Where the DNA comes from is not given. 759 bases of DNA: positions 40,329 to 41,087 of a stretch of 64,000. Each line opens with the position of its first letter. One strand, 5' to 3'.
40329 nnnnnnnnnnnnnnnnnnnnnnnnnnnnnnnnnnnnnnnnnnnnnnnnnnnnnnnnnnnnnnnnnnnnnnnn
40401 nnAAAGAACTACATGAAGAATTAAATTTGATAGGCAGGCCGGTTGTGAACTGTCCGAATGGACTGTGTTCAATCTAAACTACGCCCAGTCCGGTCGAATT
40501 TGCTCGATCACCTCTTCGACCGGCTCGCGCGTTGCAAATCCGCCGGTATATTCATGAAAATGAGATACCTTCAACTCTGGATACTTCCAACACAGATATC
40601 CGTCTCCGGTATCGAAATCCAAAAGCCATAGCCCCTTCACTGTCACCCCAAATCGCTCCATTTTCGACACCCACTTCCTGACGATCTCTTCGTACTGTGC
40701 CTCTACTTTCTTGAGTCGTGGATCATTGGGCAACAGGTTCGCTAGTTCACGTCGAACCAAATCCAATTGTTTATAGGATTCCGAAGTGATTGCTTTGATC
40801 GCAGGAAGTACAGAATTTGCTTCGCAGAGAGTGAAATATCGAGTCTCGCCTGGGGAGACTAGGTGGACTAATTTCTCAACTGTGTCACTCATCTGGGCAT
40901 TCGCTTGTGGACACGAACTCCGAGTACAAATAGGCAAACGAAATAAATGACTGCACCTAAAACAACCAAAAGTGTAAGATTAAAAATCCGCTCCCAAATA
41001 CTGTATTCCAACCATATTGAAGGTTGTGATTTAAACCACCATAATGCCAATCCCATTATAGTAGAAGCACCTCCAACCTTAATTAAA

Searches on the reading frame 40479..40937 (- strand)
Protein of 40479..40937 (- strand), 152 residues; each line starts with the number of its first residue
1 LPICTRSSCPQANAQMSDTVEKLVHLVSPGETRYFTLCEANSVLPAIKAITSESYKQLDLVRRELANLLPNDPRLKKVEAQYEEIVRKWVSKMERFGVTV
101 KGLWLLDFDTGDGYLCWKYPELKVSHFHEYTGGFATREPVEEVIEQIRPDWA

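Call 3: search_protein_families(library=pfam, proteins=[window:40479-40937:-], max_evalue=0.01)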
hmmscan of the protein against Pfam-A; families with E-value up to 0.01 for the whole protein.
window:40479-40937:- (152 aa): 1 family
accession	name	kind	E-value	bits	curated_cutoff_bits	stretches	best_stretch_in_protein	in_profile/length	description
PF09969.14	DUF2203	-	1.3e-18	68.2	24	1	33-140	1-122/122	Uncharacterized conserved protein (DUF2203)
